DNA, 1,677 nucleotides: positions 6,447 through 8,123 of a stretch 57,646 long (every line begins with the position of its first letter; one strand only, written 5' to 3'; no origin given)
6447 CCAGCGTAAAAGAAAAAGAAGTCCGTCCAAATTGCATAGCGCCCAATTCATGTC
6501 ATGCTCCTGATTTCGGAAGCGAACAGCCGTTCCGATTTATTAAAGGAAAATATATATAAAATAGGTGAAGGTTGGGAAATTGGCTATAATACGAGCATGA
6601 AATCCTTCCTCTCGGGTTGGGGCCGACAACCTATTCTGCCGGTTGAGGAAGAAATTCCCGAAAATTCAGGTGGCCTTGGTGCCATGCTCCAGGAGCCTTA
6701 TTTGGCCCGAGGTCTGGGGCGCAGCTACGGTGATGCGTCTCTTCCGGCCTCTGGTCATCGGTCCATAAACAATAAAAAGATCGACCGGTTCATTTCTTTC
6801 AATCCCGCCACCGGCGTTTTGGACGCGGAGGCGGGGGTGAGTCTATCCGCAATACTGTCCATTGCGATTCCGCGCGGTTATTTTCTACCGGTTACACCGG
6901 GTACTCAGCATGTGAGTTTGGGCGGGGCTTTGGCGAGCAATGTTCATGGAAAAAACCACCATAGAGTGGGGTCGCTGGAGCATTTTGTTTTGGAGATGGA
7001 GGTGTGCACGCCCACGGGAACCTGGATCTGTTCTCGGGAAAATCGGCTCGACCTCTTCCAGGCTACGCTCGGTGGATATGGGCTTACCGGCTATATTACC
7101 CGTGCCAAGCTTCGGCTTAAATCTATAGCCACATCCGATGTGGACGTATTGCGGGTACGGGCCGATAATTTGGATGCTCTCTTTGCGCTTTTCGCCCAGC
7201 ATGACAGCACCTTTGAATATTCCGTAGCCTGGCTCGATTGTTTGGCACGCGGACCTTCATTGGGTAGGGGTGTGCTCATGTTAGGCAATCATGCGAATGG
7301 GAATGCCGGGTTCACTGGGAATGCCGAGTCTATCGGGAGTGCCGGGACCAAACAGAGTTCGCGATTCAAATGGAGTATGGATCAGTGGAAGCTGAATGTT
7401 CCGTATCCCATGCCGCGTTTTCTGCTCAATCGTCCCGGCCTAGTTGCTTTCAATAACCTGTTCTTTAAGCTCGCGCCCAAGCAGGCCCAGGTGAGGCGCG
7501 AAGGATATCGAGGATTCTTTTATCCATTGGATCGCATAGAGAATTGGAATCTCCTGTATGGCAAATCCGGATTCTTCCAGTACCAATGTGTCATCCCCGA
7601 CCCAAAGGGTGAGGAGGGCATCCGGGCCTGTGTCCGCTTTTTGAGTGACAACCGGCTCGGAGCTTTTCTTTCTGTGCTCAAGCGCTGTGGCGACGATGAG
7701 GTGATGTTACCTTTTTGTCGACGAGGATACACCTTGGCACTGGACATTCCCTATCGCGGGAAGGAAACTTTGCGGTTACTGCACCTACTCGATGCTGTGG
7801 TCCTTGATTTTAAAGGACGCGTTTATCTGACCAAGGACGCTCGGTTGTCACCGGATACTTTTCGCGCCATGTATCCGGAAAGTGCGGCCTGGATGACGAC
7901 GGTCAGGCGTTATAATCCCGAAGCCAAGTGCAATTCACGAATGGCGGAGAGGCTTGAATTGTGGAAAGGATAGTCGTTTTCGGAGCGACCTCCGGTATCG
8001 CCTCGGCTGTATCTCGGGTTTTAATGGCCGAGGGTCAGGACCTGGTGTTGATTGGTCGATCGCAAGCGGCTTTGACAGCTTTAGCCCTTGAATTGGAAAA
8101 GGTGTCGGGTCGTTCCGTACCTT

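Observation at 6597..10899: Mycobacterial-type DPA (lipid-linked arabinofuranose donor) operon fused in operon with a VanZ-like membrane protein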

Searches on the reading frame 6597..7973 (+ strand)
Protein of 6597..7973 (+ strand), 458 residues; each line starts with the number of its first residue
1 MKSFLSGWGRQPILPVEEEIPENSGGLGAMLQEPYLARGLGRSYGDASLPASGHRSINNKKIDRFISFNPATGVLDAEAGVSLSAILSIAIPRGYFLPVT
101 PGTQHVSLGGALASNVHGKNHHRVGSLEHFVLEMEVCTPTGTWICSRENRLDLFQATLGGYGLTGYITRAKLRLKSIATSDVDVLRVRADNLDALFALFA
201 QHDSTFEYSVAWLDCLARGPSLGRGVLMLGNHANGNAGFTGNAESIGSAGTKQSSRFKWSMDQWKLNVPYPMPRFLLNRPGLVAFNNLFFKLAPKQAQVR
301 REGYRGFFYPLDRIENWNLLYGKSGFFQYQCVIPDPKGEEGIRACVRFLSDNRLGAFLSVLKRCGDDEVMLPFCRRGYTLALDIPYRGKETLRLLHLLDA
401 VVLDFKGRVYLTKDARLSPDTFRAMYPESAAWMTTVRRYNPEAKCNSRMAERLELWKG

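Call 3: search_protein_families(library=pfam, proteins=[window:6597-7973:+], max_evalue=0.01)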
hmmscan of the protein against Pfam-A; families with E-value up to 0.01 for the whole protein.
window:6597-7973:+ (458 aa): 1 family
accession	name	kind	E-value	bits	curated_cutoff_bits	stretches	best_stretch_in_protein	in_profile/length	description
PF01565.28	FAD_binding_4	-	6.7e-18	65.2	26.4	1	33-144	25-136/139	FAD binding domain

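Call 4: search_protein_families(library=ncbifam, proteins=[window:6597-7973:+], max_evalue=0.01)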
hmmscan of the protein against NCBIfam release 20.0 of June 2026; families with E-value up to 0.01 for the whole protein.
window:6597-7973:+ (458 aa): 7 families
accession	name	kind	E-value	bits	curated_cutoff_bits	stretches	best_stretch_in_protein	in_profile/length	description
NF053785.1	DcplphribOxDprE1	equivalog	4.6e-99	332.6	500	1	35-455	40-449/449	decaprenylphosphoryl-beta-D-ribose oxidase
TIGR01679.1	bact_FAD_ox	subfamily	5.3e-11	42.1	292.25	1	18-208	15-207/419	FAD-linked oxidoreductase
TIGR00387.1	glcD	equivalog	2.8e-08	33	567.9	1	34-174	23-160/413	glycolate oxidase subunit GlcD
TIGR01677.1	pln_FAD_oxido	subfamily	1.7e-07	30.2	383.1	1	57-213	86-248/560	FAD-dependent oxidoreductase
TIGR01678.1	FAD_lactone_ox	subfamily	1e-05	24.6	396.8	1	57-174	61-178/438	sugar 1,4-lactone oxidase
NF008439.0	PRK11282.1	equivalog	0.00014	20.9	284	1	57-142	45-132/358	glycolate oxidase subunit GlcE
NF008408.0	PRK11230.1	equivalog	0.00057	18.5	897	1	30-174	77-227/499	glycolate oxidase subunit GlcD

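Call 23: search_solved_structures(query=window:6597-7973:+, max_evalue=0.00001, show_alignments=1)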
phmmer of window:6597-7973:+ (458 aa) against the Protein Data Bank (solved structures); distinct sequences matched with E-value up to 0.00001: 19.
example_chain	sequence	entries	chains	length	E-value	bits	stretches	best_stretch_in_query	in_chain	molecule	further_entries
4aut_A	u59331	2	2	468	3.4e-61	210.5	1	35-455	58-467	DECAPRENYL-PHOSPHORYL-BETA-D-RIBOFURANOSE-2-OXIDOREDUCTASE | DprE1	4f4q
21gq_A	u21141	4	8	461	1.3e-59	205.3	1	19-455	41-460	Decaprenylphosphoryl-beta-D-ribose oxidase | Oxidoreductase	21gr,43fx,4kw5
6hfv_A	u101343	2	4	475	1.5e-59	205.1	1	19-455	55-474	Decaprenylphosphoryl-beta-D-ribose oxidase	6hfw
5oep_A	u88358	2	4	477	1.5e-59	205.1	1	19-455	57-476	Decaprenylphosphoryl-beta-D-ribose oxidase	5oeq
4p8c_A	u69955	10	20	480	1.5e-59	205.1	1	19-455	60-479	Probable decaprenylphosphoryl-beta-D-ribose oxidase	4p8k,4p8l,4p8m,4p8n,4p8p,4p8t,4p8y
4fdn_A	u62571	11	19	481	1.5e-59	205.1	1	19-455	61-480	oxidoreductase DprE1 | Probable decaprenylphosphoryl-beta-D-ribose oxidase | decaprenylphosphoryl-beta-D-ribose oxidase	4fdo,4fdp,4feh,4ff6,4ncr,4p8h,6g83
5oel_A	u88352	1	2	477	7.4e-59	202.8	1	19-455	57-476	Decaprenylphosphoryl-beta-D-ribose oxidase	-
21gt_B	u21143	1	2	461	9.1e-59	202.5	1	19-455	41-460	Decaprenylphosphoryl-beta-D-ribose oxidase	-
4g3t_A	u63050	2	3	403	1.4e-56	195.3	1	43-455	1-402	oxidoreductase DprE1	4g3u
6lpn_A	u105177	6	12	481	7.4e-07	31.4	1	47-171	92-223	D-2-hydroxyglutarate dehydrogenase, mitochondrial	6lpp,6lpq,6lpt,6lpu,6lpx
8qvt_A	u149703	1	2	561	1.4e-06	30.4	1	105-175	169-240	cytokinin dehydrogenase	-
6yaq_A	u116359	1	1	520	1.5e-06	30.4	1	36-176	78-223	Cytokinin dehydrogenase 8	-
8cj9_A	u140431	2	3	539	1.6e-06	30.3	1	36-176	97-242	cytokinin dehydrogenase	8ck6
4ml8_A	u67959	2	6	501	3.9e-06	29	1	68-176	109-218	Cytokinin oxidase 2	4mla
8ot8_A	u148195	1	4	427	4.9e-06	28.7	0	60-176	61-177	FAD-binding protein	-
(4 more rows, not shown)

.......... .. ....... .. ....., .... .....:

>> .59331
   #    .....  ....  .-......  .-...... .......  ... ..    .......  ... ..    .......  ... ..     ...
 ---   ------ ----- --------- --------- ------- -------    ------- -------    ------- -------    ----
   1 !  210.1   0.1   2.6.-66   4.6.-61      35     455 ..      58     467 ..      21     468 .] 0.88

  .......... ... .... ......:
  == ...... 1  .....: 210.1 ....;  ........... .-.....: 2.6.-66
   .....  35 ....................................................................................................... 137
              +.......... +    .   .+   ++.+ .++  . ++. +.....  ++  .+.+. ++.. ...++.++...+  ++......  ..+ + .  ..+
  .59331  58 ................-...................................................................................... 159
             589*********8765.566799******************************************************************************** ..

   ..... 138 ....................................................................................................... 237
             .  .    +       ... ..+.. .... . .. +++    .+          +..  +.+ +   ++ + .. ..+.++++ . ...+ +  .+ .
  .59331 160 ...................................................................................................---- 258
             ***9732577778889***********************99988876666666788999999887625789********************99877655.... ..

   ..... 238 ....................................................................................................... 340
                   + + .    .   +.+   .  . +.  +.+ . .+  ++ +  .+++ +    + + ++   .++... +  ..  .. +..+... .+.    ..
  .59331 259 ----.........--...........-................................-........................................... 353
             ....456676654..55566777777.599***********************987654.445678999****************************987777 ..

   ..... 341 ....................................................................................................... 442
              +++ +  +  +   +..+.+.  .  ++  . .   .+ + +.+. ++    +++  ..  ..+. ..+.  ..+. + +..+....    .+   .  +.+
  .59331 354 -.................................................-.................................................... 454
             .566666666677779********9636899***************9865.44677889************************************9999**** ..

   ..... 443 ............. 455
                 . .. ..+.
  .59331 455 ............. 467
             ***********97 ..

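Call 54: find_homologous_proteins(query=window:6597-7973:+, max_evalue=1e-30)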
Query window:6597-7973:+ (458 aa): 7918 proteins with E <= 1e-30 among 8000 candidates; the best 120 are listed.
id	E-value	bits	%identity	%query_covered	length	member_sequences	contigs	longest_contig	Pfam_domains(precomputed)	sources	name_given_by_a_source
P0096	0.0e+0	1041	97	100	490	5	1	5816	PF01565.29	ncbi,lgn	-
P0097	3.1e-249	845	81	100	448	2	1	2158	PF01565.29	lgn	-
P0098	8.6e-220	748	74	100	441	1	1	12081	PF01565.29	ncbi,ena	-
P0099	8.6e-217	738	71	100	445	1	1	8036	PF01565.29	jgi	jgi:decaprenylphospho-beta-D-ribofuranose 2-oxidase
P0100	7.6e-211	719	69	100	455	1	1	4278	PF01565.29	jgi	jgi:decaprenylphospho-beta-D-ribofuranose 2-oxidase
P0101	2.5e-205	701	68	100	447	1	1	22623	PF01565.29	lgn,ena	-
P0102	3.5e-203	694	68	97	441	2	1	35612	PF01565.29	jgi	-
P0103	4.8e-202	690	67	100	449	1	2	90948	PF01565.29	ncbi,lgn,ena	-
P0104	4.7e-201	687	66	100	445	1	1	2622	PF01565.29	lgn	-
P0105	2.0e-198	678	65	99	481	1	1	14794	PF01565.29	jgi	jgi:decaprenylphospho-beta-D-ribofuranose 2-oxidase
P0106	5.1e-198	677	66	99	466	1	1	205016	PF01565.29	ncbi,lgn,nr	ncbi:MAG: linked oxidase-like protein [Fibrobacteres bacterium]|nr:linked oxidase-like protein [Fibr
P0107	8.1e-198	676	67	99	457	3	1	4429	PF01565.29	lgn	-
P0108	2.8e-197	674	66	99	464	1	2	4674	PF01565.29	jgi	jgi:decaprenylphospho-beta-D-ribofuranose 2-oxidase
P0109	4.2e-197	674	66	99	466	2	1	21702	PF01565.29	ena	-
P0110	3.6e-196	670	66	99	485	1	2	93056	PF01565.29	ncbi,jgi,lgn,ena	-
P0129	2.0e-180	619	61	100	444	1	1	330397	PF01565.29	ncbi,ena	-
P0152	3.1e-165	568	63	89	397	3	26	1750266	PF01565.29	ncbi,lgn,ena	-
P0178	4.4e-148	512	53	99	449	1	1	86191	PF01565.29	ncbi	ncbi:FAD-dependent oxidoreductase [Fibrobacterota bacterium]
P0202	1.6e-117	411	46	98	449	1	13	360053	PF01565.29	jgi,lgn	jgi:FAD/FMN-containing dehydrogenase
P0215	3.5e-109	384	45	98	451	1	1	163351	PF04030.20,PF01565.29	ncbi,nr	ncbi:MAG: FAD-binding oxidoreductase [Nitrosomonadales bacterium]|nr:FAD-binding oxidoreductase [Nit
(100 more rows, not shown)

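Call 55: find_encoding_contigs(protein=P0152, flank=9000, max_places=2)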
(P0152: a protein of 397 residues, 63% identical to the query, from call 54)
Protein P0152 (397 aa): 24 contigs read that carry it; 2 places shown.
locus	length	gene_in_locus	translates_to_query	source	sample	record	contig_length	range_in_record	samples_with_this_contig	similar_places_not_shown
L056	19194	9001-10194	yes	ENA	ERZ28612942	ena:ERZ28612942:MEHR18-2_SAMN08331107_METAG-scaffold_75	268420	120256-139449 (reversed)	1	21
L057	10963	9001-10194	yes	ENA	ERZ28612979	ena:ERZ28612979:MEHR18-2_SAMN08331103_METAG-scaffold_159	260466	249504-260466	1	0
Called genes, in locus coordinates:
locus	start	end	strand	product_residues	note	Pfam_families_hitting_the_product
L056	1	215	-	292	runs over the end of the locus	PF01040:UbiA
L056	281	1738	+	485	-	-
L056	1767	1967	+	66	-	PF02597:ThiS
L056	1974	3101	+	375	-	PF13439:Glyco_transf_4 (faint), PF13524:Glyco_trans_1_2 (faint), PF13579:Glyco_trans_4_4 (weak), PF00534:Glycos_transf_1, PF13692:Glyco_trans_1_4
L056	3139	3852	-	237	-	PF05050:Methyltransf_21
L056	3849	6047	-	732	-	PF07494:Reg_prop (faint), PF13860:FlgD_ig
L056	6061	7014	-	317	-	PF02606:LpxK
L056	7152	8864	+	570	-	PF07995:GSDH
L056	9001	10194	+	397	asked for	PF01565:FAD_binding_4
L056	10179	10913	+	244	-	PF00106:adh_short, PF08659:KR, PF13561:adh_short_C2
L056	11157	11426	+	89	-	PF02699:YajC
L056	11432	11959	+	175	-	PF01327:Pep_deformylase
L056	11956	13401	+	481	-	PF08486:SpoIID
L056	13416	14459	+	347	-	PF14870:PSII_BNR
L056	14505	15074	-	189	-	-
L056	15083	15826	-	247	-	PF02678:Pirin, PF17954:Pirin_C_2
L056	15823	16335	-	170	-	PF22381:Staph_reg_Sar_Rot (weak), PF01047:MarR, PF12802:MarR_2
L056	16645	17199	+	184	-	PF00440:TetR_N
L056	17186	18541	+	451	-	PF02321:OEP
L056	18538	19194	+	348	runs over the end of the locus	PF25944:Beta-barrel_RND (weak), PF25954:Beta-barrel_RND_2, PF25967:RND-MFP_C (weak), PF25975:CzcB_C (weak), PF25989:YknX_C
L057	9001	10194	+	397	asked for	PF01565:FAD_binding_4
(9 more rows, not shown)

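Call 56: find_encoding_contigs(protein=P0202, flank=9000, max_places=2)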
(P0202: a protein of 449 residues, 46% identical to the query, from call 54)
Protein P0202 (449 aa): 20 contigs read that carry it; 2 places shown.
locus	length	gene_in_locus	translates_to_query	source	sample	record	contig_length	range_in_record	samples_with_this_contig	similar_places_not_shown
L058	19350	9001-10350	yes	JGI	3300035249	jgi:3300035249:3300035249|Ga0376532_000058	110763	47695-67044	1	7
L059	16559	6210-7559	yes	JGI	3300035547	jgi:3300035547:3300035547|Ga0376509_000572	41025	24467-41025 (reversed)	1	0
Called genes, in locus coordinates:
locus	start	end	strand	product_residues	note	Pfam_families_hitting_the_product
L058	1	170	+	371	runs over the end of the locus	PF13472:Lipase_GDSL_2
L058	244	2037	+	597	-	-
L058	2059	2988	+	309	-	PF06325:PrmA, PF05175:MTS, PF13489:Methyltransf_23, PF08241:Methyltransf_11 (weak), PF08242:Methyltransf_12 (weak), PF13649:Methyltransf_25, PF13847:Methyltransf_31 (weak)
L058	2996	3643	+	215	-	PF04028:DUF374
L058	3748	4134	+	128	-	PF07238:PilZ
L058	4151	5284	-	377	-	-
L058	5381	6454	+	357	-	PF01594:AI-2E_transport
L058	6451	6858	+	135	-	PF22091:DUF6941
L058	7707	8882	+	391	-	PF01041:DegT_DnrJ_EryC1, PF00155:Aminotran_1_2 (faint)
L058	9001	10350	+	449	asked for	PF01565:FAD_binding_4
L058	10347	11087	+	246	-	PF00106:adh_short, PF08659:KR, PF13561:adh_short_C2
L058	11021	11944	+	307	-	PF01040:UbiA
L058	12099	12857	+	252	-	PF00535:Glycos_transf_2, PF10111:Glyco_tranf_2_2 (weak), PF13641:Glyco_tranf_2_3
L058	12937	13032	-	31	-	-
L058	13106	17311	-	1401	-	PF20148:DUF6531 (weak), PF05593:RHS_repeat (weak), PF25023:TEN_YD-shell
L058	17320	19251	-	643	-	PF07719:TPR_2 (faint), PF13424:TPR_12 (faint), PF00515:TPR_1 (faint), PF07721:TPR_4 (faint), PF12895:ANAPC3 (faint), PF13174:TPR_6 (faint), PF13176:TPR_7 (faint), PF03412:Peptidase_C39, +6 more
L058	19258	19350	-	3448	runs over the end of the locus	PF07953:Toxin_R_bind_N (faint), PF13385:Laminin_G_3, PF00054:Laminin_G_1 (faint), PF02210:Laminin_G_2 (faint), PF13385:Laminin_G_3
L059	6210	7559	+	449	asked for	PF01565:FAD_binding_4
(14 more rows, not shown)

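Call 57: find_encoding_contigs(protein=P0215, flank=9000, max_places=1)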
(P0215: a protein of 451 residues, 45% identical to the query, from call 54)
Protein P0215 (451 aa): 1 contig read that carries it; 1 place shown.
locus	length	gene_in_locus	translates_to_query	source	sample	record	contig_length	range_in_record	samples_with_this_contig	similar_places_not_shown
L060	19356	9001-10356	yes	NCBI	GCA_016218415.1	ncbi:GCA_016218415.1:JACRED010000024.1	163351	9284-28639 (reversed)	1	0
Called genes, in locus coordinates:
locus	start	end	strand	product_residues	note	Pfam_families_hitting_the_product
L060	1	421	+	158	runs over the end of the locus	PF00383:dCMP_cyt_deam_1, PF14437:MafB19-deam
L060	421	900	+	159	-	PF03734:YkuD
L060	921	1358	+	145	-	PF00583:Acetyltransf_1, PF13673:Acetyltransf_10, PF13508:Acetyltransf_7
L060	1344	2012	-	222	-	PF01891:CbiM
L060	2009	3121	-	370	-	PF01571:GCV_T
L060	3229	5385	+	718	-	PF00496:SBP_bac_5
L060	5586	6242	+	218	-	PF00702:Hydrolase, PF08282:Hydrolase_3 (faint), PF12710:HAD, PF13419:HAD_2, PF13242:Hydrolase_like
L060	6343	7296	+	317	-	PF25145:NfeD1b_N (weak), PF01343:Peptidase_S49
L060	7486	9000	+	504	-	PF13231:PMT_2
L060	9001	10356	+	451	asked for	PF01565:FAD_binding_4, PF04030:ALO (weak)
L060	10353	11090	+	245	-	PF00106:adh_short, PF08659:KR, PF13561:adh_short_C2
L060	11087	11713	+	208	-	PF12710:HAD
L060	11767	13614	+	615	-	-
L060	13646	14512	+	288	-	PF01040:UbiA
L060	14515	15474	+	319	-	PF03706:LPG_synthase_TM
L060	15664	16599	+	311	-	PF00535:Glycos_transf_2, PF13641:Glyco_tranf_2_3 (faint)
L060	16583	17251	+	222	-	PF00583:Acetyltransf_1 (weak), PF13673:Acetyltransf_10 (weak)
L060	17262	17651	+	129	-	PF04138:GtrA_DPMS_TM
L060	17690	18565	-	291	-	PF13489:Methyltransf_23, PF13847:Methyltransf_31, PF08241:Methyltransf_11, PF08242:Methyltransf_12, PF13649:Methyltransf_25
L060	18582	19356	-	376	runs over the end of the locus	PF01041:DegT_DnrJ_EryC1, PF00155:Aminotran_1_2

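Call 74: find_encoding_contigs(protein=P0129, flank=9000, max_places=1)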
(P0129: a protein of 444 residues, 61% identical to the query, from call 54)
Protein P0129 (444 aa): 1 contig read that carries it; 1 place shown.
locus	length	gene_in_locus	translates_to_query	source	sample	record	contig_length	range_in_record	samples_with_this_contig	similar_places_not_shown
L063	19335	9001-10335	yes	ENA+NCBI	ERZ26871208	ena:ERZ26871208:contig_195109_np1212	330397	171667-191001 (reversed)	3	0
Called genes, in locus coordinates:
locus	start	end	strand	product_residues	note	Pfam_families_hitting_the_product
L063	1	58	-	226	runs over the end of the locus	-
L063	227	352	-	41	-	-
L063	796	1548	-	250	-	-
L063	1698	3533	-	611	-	PF07995:GSDH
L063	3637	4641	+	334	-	PF02606:LpxK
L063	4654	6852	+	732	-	PF07494:Reg_prop (faint), PF13860:FlgD_ig (weak)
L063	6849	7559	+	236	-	PF05050:Methyltransf_21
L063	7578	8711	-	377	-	PF13524:Glyco_trans_1_2 (faint), PF13579:Glyco_trans_4_4 (weak), PF20706:GT4-conflict (weak), PF00534:Glycos_transf_1, PF13692:Glyco_trans_1_4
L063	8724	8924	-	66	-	PF02597:ThiS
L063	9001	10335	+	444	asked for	PF01565:FAD_binding_4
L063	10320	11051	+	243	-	PF00106:adh_short, PF08659:KR, PF13561:adh_short_C2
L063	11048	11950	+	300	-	PF01040:UbiA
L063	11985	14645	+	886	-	PF00133:tRNA-synt_1, PF09334:tRNA-synt_1g, PF13603:tRNA-synt_1_2 (faint), PF09334:tRNA-synt_1g (weak), PF08264:Anticodon_1, PF10458:Val_tRNA-synt_C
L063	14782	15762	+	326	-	PF13483:Lactamase_B_3, PF12706:Lactamase_B_2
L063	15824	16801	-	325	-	PF01636:APH, PF02958:EcKL (faint)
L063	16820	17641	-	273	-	PF00459:Inositol_P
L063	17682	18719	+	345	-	PF00005:ABC_tran, PF13304:AAA_21 (weak), PF08352:oligo_HPY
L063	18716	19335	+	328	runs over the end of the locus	PF00005:ABC_tran, PF13401:AAA_22 (faint), PF08352:oligo_HPY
